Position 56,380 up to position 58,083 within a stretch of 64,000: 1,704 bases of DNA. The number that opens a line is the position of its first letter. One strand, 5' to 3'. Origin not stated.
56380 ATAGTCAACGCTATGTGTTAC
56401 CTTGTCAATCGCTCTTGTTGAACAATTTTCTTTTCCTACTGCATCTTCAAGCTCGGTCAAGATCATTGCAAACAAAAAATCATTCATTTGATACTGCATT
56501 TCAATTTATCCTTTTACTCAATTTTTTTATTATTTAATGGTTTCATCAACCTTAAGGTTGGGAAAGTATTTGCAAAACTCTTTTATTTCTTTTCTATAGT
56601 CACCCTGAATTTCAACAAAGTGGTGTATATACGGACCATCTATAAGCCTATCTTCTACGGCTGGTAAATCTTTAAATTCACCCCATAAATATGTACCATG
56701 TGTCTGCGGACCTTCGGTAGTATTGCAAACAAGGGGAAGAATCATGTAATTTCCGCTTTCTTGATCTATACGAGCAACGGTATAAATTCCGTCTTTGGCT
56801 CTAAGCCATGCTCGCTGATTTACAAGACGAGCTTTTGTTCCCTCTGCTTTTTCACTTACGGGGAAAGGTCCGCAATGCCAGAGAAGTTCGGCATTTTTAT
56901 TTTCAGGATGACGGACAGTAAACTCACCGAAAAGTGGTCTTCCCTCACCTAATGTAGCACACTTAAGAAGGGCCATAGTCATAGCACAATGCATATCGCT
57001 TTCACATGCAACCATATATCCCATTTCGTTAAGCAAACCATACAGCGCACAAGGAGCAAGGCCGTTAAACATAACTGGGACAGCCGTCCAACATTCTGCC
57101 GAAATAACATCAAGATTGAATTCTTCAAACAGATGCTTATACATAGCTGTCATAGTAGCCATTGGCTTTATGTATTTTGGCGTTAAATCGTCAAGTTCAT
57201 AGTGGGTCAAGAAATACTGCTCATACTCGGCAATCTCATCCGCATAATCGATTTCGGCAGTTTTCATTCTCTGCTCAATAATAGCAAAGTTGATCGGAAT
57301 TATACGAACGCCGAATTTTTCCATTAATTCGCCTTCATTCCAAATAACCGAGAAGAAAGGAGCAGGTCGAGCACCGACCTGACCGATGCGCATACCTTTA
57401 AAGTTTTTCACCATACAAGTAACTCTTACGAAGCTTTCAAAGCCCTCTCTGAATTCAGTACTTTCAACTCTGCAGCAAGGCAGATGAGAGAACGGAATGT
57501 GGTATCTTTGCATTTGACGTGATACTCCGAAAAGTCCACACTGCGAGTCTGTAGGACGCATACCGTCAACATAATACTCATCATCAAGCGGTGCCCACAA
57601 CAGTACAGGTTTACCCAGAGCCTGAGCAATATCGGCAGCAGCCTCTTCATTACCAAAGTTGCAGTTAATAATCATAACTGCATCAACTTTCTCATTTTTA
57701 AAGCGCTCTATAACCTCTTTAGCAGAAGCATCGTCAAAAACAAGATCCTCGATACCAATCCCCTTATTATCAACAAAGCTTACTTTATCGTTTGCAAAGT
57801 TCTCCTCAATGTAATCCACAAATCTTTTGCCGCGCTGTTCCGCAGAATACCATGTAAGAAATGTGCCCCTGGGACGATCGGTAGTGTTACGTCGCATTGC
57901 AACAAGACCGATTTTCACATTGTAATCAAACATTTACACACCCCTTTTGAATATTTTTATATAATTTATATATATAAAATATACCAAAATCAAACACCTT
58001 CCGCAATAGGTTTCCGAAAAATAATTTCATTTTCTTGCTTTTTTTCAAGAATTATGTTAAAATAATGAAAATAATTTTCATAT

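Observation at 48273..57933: Non-canonical catabolic operon: iolB-iolC-iolJ-like lower pathway fused to a FucI-like isomerase, FGGY kinase, GlcD/CCG oxidase and a fused EtfBA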

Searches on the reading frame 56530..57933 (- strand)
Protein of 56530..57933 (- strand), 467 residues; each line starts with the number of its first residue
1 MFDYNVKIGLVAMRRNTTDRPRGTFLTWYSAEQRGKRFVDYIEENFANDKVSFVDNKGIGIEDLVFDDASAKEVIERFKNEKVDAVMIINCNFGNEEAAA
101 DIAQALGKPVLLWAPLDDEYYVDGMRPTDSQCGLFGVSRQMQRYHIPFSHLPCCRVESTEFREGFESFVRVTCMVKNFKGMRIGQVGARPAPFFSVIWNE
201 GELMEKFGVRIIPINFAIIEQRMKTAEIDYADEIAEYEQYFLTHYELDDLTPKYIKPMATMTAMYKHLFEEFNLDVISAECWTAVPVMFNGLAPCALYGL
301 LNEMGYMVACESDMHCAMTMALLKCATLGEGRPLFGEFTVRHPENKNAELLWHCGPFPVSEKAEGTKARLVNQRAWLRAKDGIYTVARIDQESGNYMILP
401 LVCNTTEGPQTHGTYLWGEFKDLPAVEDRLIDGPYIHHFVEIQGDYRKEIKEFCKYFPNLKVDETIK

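Call 3: search_protein_families(library=pfam, proteins=[window:56530-57933:-])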
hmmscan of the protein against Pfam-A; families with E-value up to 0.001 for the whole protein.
window:56530-57933:- (467 aa): 0 families

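Call 4: search_protein_families(library=ncbifam, proteins=[window:56530-57933:-])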
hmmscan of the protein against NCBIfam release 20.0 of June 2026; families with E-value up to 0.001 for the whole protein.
window:56530-57933:- (467 aa): 1 family
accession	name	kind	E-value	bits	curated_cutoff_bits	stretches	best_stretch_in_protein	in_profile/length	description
NF048012.1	SlpQosIsomSftI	equivalog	8.7e-29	100.5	700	1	70-456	49-435/443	sulfoquinovose isomerase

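Call 7: find_encoding_contigs(protein=window:56530-57933:-, flank=10000, max_places=10)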
Protein window:56530-57933:- (467 aa): no gene with exactly this product is on record in the collection.

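Call 9: find_homologous_proteins(query=window:56530-57933:-)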
Query window:56530-57933:- (467 aa): 3131 proteins with E <= 0.001 among 8000 candidates; the best 120 are listed.
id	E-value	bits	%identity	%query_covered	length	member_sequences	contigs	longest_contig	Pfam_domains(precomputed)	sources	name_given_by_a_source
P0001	9.4e-295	996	89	100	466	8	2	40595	-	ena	-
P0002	7.5e-289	976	86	100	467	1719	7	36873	-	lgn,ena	-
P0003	1.8e-288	975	86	100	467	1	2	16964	-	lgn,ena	-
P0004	5.8e-288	973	86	100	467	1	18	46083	-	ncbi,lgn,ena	-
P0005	2.1e-287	971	86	100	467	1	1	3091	-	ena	-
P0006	3.1e-287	971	86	100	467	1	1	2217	-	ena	-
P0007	4.0e-287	971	86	100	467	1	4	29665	-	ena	-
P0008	7.1e-287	970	84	100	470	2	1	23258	-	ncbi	-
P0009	1.4e-286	969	86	100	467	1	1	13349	-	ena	-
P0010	1.4e-286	969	86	100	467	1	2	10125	-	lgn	-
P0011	1.8e-285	965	86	100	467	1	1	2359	-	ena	-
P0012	5.1e-285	964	85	100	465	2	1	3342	-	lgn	-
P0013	8.2e-285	963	85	100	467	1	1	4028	-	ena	-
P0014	9.5e-285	963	85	100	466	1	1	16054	-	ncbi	-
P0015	1.6e-284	962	85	100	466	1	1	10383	-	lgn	-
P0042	1.1e-278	943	83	100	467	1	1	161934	-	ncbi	-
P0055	1.1e-277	939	82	100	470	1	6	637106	-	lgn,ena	-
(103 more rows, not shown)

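Call 11: find_encoding_contigs(protein=P0055, flank=10000, max_places=3)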
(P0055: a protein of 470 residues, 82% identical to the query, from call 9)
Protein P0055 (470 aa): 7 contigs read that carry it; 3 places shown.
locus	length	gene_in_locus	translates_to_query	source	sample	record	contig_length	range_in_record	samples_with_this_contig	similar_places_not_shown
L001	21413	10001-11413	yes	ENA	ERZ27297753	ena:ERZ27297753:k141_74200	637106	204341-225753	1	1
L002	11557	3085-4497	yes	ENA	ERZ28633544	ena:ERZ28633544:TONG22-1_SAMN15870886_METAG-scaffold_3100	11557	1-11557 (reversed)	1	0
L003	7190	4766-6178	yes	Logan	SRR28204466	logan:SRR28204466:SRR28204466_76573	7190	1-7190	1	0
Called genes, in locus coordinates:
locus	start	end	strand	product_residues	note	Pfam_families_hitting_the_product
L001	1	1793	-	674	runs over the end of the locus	PF02401:LYTB, PF21710:Spt6_S1 (faint), PF23459:S1_RRP5 (faint), PF00575:S1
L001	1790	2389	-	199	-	PF01553:Acyltransferase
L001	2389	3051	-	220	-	PF02224:Cytidylate_kin, PF13189:Cytidylate_kin2, PF13238:AAA_18 (weak), PF13207:AAA_17 (faint)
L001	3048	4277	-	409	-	PF00890:FAD_binding_2, PF01134:GIDA (faint), PF01266:DAO (weak), PF03486:HI0933_like, PF07992:Pyr_redox_2 (weak), PF12831:FAD_oxidored (weak), PF13450:NAD_binding_8 (weak), PF22780:HI0933_like_1st, +3 more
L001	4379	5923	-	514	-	PF12072:RNase_Y_N, PF00013:KH_1, PF01966:HD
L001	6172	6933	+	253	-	PF00106:adh_short, PF08659:KR, PF13561:adh_short_C2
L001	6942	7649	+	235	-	PF04474:DUF554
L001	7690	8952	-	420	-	PF01553:Acyltransferase (weak)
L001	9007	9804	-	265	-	PF01418:HTH_6, PF13580:SIS_2 (faint), PF01380:SIS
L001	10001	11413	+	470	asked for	-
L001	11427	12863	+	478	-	PF01565:FAD_binding_4, PF02913:FAD-oxidase_C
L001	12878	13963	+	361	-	PF13183:Fer4_8 (weak), PF13534:Fer4_17 (faint)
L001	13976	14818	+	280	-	PF01116:F_bP_aldolase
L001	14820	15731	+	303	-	PF00294:PfkB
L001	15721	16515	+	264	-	PF04962:KduI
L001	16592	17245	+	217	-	PF16161:DUF4867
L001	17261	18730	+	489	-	PF00370:FGGY_N, PF02782:FGGY_C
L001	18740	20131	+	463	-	PF01012:ETF, PF00766:ETF_alpha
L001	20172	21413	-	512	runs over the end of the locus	PF00474:SSF, PF13520:AA_permease_2 (faint)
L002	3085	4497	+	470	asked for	-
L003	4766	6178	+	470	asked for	-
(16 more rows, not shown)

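Call 12: find_encoding_contigs(protein=P0042, flank=10000, max_places=2)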
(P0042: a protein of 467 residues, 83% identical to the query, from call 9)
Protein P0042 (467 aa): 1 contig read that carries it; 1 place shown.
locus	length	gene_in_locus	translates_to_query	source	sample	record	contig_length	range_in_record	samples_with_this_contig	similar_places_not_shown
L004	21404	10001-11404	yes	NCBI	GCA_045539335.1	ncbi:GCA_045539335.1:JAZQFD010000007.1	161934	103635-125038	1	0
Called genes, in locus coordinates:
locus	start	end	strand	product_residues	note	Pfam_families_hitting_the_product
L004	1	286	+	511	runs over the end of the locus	PF13177:DNA_pol3_delta2, PF00004:AAA, PF13401:AAA_22 (weak), PF22608:DNAX_ATPase_lid, PF12169:DNA_pol3_gamma3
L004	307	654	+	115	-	PF02575:YbaB_DNA_bd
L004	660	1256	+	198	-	PF21176:RecR_HhH, PF02132:RecR_ZnF (weak), PF01751:Toprim, PF13662:Toprim_4, PF21175:RecR_C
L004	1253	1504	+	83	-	PF12637:TSCPD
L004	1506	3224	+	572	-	PF02878:PGM_PMM_I, PF02879:PGM_PMM_II, PF02880:PGM_PMM_III, PF00408:PGM_PMM_IV (weak)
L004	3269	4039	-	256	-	PF00165:HTH_AraC, PF12833:HTH_18, PF00165:HTH_AraC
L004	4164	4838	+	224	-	PF13483:Lactamase_B_3, PF00753:Lactamase_B (faint), PF12706:Lactamase_B_2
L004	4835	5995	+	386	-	PF02746:MR_MLE_N, PF13378:MR_MLE_C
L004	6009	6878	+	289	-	PF00722:Glyco_hydro_16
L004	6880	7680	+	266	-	PF00106:adh_short, PF01370:Epimerase (faint), PF08659:KR (weak), PF13561:adh_short_C2, PF23441:SDR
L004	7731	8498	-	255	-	PF10975:DUF2802 (faint), PF00165:HTH_AraC (weak), PF12833:HTH_18, PF00165:HTH_AraC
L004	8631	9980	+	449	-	PF02055:Glyco_hydro_30, PF02057:Glyco_hydro_59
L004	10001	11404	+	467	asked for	-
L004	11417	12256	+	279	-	PF01116:F_bP_aldolase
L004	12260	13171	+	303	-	PF00294:PfkB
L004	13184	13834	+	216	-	PF16161:DUF4867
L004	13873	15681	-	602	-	PF00664:ABC_membrane, PF00005:ABC_tran, PF02463:SMC_N (faint)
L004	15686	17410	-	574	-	PF00664:ABC_membrane, PF00005:ABC_tran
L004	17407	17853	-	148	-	PF12802:MarR_2, PF13730:HTH_36 (weak), PF01047:MarR, PF13412:HTH_24 (faint)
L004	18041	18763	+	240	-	PF02463:SMC_N (faint), PF00005:ABC_tran, PF13304:AAA_21 (faint)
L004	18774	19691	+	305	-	PF01458:SUFBD_core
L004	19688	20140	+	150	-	PF00293:NUDIX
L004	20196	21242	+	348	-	PF02518:HATPase_c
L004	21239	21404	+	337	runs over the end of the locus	PF00106:adh_short (weak), PF01073:3Beta_HSD, PF01370:Epimerase, PF02719:Polysacc_synt_2, PF04321:RmlD_sub_bind, PF05368:NmrA (weak), PF13460:NAD_binding_10, PF16363:GDP_Man_Dehyd, +1 more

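Call 18: find_related_loci(query=window:56530-57933:-, collection=genome_contigs, flank=10000)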
Query window:56530-57933:- (467 aa) in genome_contigs; peptide patterns used: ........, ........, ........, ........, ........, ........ (x = any residue, [..] = any of these).
566 stretches matched a pattern; 443 encode a relative of the query (tblastn E <= 1e-3); the best 80 are kept; 80 distinct loci.
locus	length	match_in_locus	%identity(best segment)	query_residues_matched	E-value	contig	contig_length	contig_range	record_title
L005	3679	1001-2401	92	1-467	0e+0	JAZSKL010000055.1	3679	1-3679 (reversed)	MAG: Acutalibacteraceae bacterium isolate T1900044560_TS20190026.MAGScoT_cleanbin_000061 SGB_363_k141_1513418, whole gen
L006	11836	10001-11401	92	1-467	0e+0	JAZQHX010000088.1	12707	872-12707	MAG: Acutalibacteraceae bacterium isolate T1900044625_TS20190091.MAGScoT_cleanbin_000081 SGB_942_k141_1345598, whole gen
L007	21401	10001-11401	91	1-467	0e+0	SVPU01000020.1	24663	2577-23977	MAG: Oscillospiraceae bacterium isolate SIG599 NODE_39642_length_24663_cov_2.781912, whole genome shotgun sequence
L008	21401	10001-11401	93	1-467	0e+0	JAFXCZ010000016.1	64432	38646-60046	MAG: Clostridia bacterium isolate RGIG6303 Sheep_Rectum-3__c1136179, whole genome shotgun sequence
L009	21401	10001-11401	90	1-467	0e+0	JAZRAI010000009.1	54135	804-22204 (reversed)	MAG: Acutalibacteraceae bacterium isolate T1900045142_TC20190136.MAGScoT_cleanbin_000017 SGB_4926_k141_701080, whole gen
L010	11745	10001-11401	91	1-467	0e+0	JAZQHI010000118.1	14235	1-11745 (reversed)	MAG: Acutalibacteraceae bacterium isolate T1900044627_TS20190093.MAGScoT_cleanbin_000084 SGB_966_k141_1969509, whole gen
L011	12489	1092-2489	91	1-466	0e+0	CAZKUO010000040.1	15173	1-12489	MAG TPA_asm: uncultured Ruminococcus sp. isolate SRP313737_co1_371 genome assembly, contig: NODE_6003_length_15173_cov_8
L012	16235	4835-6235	92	1-467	0e+0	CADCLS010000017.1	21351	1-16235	MAG: Ruminococcaceae bacterium isolate RUG14768 genome assembly, contig: RUG14768_asm_17, whole genome shotgun sequence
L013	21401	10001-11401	92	1-467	0e+0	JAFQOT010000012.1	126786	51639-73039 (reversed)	MAG: Clostridia bacterium isolate RGIG2013 Goat_Colon-1__c728390, whole genome shotgun sequence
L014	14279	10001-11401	92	1-467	0e+0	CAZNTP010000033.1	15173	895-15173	MAG TPA_asm: uncultured Ruminococcus sp. isolate SRP315200_co1_209 genome assembly, contig: NODE_7875_length_15173_cov_9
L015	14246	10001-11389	91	1-463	0e+0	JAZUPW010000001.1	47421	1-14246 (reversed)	MAG: Acutalibacteraceae bacterium isolate T1900044863_TS20190329.MAGScoT_cleanbin_000003 SGB_3116_k141_422157, whole gen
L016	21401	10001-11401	91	1-467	0e+0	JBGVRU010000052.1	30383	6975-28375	MAG: Acutalibacteraceae bacterium isolate fecal_MAG_133 fecal_MAG_133_contig_0052, whole genome shotgun sequence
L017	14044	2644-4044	91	1-467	0e+0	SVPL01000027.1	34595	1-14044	MAG: Oscillospiraceae bacterium isolate SIG590 NODE_26457_length_34595_cov_3.572357, whole genome shotgun sequence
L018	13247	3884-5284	88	1-467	0e+0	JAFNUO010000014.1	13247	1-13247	MAG: Clostridia bacterium isolate RGIG136 Dairy_cattle_Cecum-2__c89465, whole genome shotgun sequence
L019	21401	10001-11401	90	1-467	0e+0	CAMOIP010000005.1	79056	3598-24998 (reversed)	MAG: uncultured Clostridia bacterium isolate SRR873601_bin.6_metaWRAP_v1.3_MAG genome assembly, contig: NODE_545_length_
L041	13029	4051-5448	87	1-466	0e+0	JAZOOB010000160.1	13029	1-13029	MAG: Eubacteriales bacterium isolate T1900045634_YK20190328.MAGScoT_cleanbin_000017 SGB_8075_k141_1071276, whole genome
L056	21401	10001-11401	82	1-464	0e+0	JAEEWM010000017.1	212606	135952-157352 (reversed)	MAG: Clostridiaceae bacterium isolate Tb.RUG.48 k141_7664383_flag=0_multi=19.9992_len=212606, whole genome shotgun seque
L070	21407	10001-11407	82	1-466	0e+0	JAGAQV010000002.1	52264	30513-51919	MAG: Clostridia bacterium isolate RGIG8690 Water_deer_Colon-2__c14408, whole genome shotgun sequence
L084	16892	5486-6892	81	1-466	0e+0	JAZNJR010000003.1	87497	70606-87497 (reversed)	MAG: Acutalibacteraceae bacterium isolate T1900044679_TS20190145.MAGScoT_cleanbin_000029 SGB_1665_k141_1514907, whole ge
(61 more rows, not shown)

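Call 21: search_protein_families(library=pfam, proteins=[L007:16591-17442:+, L009:17268-18197:+, L070:18928-20115:+, L070:18074-18928:+, L017:9175-10206:+, L012:10582-11823:+, L001:16592-17245:+])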
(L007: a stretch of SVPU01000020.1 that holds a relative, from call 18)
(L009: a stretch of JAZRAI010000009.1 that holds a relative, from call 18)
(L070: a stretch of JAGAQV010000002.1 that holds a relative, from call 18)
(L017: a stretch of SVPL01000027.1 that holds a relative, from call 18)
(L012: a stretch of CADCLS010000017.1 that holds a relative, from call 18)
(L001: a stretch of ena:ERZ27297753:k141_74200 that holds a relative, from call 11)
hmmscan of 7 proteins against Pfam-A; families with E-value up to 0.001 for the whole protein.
L007:16591-17442:+ (283 aa): 1 family
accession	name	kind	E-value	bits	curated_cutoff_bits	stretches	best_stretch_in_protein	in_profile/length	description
PF01263.26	Aldose_epim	-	1.1e-27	97.6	27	1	2-278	3-297/299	Aldose 1-epimerase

L009:17268-18197:+ (309 aa): 1 family
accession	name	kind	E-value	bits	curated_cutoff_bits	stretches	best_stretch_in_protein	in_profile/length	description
PF03547.23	Mem_trans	-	2.7e-28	99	25.7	1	8-304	3-342/343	Membrane transport protein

L070:18928-20115:+ (395 aa): 2 families
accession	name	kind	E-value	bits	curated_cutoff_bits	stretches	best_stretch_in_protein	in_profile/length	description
PF01979.26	Amidohydro_1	-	2.1e-25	90.2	25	1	50-392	1-345/345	Amidohydrolase family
PF07969.17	Amidohydro_3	-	1.6e-13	51.4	29.7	1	337-378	405-446/472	Amidohydrolase family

L070:18074-18928:+ (284 aa): 0 families

L017:9175-10206:+ (343 aa): 3 families
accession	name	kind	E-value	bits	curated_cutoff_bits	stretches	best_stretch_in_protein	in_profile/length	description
PF21621.3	MPI_cupin_dom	-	3.2e-11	43.5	27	1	271-340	8-77/79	Mannose-6-phosphate isomerase, cupin domain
PF07883.17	Cupin_2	-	1.7e-05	24.9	27.2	0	295-325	21-51/70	Cupin domain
PF20511.4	PMI_typeI_cat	-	6e-05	23.6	22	1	57-117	50-109/143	Phosphomannose isomerase type I, catalytic domain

L012:10582-11823:+ (413 aa): 8 families
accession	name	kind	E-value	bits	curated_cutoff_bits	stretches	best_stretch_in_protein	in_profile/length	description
PF12831.13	FAD_oxidored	-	1.8e-57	195.9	27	2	24-197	1-159/416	FAD dependent oxidoreductase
PF01266.30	DAO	-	1.8e-11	44.6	27.9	1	24-64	1-40/353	FAD dependent oxidoreductase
PF00890.30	FAD_binding_2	-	1.4e-08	34.8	20.4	1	24-59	1-36/414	FAD binding domain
PF13450.12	NAD_binding_8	-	3.9e-08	33.9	21.9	1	27-64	1-38/68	NAD(P)-binding Rossmann-like domain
PF07992.20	Pyr_redox_2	-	2.5e-06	27.6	26.1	1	23-183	1-108/291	Pyridine nucleotide-disulphide oxidoreductase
PF01134.28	GIDA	-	2.8e-06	27.1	22.1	1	24-53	1-30/391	Glucose inhibited division protein A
PF03486.20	HI0933_like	-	0.0001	22.3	50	1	24-58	2-36/244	HI0933-like protein Rossmann domain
PF01946.23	Thi4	-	0.00017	21.4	26.2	0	23-64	18-60/235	Thi4 family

L001:16592-17245:+ (217 aa): 1 family
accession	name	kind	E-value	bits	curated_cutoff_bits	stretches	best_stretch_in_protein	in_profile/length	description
PF16161.11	DUF4867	-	2.2e-72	243.3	28.7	1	15-212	1-200/201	Domain of unknown function (DUF4867)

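Call 22: search_solved_structures(query=window:56530-57933:-, max_evalue=0.01)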
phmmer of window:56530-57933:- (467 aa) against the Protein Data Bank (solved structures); distinct sequences matched with E-value up to 0.01: 0.
